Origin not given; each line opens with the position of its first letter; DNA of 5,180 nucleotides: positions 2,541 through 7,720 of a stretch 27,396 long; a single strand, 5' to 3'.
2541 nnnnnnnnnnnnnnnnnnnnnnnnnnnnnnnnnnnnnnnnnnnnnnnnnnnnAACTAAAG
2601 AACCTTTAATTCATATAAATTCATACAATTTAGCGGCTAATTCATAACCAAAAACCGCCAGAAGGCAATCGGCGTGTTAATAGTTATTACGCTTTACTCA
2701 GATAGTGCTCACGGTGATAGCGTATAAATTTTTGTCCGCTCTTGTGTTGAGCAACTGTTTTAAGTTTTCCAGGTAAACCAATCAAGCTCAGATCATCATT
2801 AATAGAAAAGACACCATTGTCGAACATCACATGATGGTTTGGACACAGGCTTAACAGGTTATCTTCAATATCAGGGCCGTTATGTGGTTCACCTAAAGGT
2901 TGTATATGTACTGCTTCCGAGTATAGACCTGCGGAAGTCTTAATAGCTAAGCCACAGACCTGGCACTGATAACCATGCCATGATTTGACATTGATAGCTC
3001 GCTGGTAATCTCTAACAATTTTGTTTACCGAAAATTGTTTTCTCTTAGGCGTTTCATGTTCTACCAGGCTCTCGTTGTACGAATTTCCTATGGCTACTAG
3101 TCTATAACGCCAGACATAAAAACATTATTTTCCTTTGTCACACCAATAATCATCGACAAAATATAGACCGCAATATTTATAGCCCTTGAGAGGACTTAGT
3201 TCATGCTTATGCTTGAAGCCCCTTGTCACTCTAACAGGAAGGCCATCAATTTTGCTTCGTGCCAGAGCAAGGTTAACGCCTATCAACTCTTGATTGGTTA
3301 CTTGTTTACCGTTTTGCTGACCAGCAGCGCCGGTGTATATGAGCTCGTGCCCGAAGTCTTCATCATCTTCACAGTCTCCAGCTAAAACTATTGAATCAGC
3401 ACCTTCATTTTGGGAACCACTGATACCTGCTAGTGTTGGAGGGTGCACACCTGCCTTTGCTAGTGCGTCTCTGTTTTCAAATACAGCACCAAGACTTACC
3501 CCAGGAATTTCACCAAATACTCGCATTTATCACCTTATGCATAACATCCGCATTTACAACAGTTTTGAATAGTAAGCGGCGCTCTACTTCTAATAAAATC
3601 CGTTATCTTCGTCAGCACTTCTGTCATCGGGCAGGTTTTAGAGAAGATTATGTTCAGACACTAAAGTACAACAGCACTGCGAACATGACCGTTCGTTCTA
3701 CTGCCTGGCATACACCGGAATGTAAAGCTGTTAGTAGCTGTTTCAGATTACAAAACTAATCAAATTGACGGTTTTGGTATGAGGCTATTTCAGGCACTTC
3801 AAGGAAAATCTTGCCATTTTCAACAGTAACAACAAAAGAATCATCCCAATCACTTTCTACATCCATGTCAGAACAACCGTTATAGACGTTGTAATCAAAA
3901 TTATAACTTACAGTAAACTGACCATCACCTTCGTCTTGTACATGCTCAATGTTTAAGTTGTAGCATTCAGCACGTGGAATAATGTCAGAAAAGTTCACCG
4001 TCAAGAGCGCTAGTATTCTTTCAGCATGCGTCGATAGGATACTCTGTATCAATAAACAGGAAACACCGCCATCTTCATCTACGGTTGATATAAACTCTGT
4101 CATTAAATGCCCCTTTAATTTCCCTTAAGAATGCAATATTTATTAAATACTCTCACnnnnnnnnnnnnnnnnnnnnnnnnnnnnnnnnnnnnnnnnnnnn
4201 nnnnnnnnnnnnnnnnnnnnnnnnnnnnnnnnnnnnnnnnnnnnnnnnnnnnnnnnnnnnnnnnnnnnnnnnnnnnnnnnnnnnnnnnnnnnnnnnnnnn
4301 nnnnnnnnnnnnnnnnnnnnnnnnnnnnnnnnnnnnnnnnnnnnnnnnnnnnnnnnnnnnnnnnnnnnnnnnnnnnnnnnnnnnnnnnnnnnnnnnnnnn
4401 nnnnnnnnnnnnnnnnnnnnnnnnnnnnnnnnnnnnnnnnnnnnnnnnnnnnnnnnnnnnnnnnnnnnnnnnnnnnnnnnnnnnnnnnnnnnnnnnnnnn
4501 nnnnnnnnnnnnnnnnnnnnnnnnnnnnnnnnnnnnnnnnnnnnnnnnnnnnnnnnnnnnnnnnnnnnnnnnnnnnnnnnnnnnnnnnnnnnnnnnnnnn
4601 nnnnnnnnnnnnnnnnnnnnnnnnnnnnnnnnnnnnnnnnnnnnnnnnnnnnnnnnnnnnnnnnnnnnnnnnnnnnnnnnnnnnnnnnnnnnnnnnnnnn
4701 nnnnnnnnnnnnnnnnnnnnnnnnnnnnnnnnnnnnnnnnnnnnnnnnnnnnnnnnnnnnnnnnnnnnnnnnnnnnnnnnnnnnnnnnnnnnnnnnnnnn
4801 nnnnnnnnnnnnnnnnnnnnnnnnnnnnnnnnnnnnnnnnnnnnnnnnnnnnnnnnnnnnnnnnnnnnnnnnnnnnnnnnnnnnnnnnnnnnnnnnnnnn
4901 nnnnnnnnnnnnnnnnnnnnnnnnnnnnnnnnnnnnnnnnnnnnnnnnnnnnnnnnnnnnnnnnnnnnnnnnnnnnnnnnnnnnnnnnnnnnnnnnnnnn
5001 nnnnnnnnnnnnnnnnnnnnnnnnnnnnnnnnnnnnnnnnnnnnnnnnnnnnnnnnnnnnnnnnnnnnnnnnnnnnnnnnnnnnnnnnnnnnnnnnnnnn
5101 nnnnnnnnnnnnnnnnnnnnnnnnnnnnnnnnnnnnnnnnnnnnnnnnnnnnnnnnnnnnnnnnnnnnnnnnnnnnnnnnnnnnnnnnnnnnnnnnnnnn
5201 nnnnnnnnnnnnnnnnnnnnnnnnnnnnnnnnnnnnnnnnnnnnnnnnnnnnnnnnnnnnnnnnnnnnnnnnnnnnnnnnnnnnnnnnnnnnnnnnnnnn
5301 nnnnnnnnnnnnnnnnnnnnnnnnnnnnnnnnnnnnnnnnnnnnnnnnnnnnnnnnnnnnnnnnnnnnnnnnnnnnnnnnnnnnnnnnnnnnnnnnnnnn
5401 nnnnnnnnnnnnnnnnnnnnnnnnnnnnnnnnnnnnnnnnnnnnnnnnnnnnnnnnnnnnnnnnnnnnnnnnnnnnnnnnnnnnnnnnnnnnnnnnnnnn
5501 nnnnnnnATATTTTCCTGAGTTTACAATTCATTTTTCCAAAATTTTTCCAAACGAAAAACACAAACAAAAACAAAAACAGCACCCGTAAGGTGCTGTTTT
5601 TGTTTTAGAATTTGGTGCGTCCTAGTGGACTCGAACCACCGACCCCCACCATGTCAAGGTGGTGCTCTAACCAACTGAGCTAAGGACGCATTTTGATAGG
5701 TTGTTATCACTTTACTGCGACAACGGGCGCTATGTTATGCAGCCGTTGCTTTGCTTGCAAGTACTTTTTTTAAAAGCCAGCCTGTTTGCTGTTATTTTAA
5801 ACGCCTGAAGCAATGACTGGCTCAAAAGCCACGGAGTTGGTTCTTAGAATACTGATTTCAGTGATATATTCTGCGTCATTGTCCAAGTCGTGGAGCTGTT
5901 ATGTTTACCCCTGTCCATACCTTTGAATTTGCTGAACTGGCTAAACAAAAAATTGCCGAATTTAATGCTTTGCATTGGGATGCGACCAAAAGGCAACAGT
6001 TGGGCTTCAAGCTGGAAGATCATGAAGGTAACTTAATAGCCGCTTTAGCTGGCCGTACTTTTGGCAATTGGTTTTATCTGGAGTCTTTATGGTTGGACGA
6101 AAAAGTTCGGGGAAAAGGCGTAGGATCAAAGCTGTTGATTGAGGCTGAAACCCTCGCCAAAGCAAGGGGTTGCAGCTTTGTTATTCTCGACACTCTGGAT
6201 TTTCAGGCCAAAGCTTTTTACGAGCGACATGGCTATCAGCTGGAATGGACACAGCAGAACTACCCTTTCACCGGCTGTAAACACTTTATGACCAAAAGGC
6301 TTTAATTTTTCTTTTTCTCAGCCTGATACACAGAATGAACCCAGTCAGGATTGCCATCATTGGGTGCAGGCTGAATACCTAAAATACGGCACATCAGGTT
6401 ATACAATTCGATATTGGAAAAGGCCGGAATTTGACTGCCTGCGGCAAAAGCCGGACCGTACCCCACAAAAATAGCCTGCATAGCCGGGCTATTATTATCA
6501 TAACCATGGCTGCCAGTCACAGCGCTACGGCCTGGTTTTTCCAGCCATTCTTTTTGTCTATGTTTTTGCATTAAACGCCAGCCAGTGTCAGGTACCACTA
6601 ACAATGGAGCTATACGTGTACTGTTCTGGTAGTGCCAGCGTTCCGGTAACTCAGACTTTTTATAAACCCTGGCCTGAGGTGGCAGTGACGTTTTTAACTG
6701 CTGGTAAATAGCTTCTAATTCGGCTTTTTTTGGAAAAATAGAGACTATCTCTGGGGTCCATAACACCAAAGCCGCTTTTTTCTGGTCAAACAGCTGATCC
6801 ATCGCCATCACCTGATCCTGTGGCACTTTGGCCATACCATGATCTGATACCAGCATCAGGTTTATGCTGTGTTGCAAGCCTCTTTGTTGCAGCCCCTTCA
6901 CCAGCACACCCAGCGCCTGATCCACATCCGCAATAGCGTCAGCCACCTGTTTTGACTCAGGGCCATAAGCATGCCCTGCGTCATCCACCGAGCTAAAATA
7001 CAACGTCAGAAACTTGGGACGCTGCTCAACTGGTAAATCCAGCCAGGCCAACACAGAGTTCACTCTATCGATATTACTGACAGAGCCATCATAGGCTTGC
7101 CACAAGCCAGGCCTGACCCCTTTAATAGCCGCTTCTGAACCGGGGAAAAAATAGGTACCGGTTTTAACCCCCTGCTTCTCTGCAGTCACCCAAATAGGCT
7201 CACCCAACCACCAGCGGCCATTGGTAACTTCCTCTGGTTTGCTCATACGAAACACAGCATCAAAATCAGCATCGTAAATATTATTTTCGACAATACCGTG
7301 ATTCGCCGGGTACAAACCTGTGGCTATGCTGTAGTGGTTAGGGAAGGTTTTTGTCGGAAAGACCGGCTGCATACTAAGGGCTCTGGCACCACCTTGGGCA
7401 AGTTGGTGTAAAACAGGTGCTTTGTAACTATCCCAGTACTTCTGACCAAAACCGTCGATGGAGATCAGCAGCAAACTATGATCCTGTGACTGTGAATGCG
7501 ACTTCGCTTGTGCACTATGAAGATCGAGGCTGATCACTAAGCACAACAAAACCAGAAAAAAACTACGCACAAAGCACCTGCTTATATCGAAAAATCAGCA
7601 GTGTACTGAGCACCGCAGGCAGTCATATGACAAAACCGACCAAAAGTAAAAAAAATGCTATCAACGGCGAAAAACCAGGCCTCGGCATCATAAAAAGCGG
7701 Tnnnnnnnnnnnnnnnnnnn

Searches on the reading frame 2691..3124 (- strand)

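Call 79: search_protein_families(library=pfam, proteins=[window:2691-3124:-], max_evalue=0.001)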
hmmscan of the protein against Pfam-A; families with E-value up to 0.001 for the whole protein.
window:2691-3124:- (144 aa): 2 families
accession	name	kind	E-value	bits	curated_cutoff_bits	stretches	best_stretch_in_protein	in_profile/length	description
PF13391.12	HNH_2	-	3.4e-11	43.3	21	1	54-109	1-66/66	HNH endonuclease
PF01844.29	HNH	-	0.00064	20.3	21.4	0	54-98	1-41/47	HNH endonuclease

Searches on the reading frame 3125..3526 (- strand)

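Call 11: search_protein_families(library=pfam, proteins=[window:3125-3526:-], max_evalue=0.01)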
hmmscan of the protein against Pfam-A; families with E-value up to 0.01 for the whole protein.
window:3125-3526:- (133 aa): 1 family
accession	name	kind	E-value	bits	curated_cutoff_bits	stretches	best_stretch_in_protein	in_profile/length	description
PF02182.23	SAD_SRA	-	3.4e-36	124.7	30.7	1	4-133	2-132/148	SAD/SRA domain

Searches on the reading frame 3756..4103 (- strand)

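Call 11: search_protein_families(library=pfam, proteins=[window:3756-4103:-], max_evalue=0.01)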
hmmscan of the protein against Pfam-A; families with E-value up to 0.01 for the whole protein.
window:3756-4103:- (115 aa): 0 families

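Call 106: search_protein_families(library=phrogs, proteins=[window:3756-4103:-], max_evalue=0.001)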
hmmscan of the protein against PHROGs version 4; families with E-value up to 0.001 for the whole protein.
window:3756-4103:- (115 aa): 1 family
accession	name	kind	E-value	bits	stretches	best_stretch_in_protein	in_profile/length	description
phrog_13663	-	unknown function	8e-05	24.1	1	21-105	24-105/111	-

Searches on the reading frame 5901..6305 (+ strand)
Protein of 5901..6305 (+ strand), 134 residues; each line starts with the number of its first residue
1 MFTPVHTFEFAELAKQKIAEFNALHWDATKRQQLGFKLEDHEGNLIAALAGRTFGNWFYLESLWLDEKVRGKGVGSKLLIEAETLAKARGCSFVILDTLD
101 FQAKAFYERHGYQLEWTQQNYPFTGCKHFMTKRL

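Call 11: search_protein_families(library=pfam, proteins=[window:5901-6305:+], max_evalue=0.01)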
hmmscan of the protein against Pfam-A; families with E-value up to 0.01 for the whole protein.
window:5901-6305:+ (134 aa): 4 families
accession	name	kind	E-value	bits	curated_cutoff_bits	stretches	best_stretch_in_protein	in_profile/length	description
PF00583.31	Acetyltransf_1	-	2.2e-14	54.2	20.7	1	24-112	24-116/116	Acetyltransferase (GNAT) family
PF13508.13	Acetyltransf_7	-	1.1e-11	45.3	27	1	42-113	11-83/84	Acetyltransferase (GNAT) domain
PF13673.13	Acetyltransf_10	-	6.9e-06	26.5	23.6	1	44-114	41-109/128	Acetyltransferase (GNAT) domain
PF08445.16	FR47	-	0.00023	21.5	22.1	1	42-118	9-83/86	FR47-like protein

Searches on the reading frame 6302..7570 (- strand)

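Call 11: search_protein_families(library=pfam, proteins=[window:6302-7570:-], max_evalue=0.01)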
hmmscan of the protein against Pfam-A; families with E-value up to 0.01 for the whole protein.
window:6302-7570:- (422 aa): 2 families
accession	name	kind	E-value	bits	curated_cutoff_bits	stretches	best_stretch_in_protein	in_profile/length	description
PF01663.27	Phosphodiest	-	2.6e-99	333.5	23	1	33-358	1-342/342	Type I phosphodiesterase / nucleotide pyrophosphatase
PF00884.28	Sulfatase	-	1.5e-06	28.2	25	1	33-246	3-243/301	Sulfatase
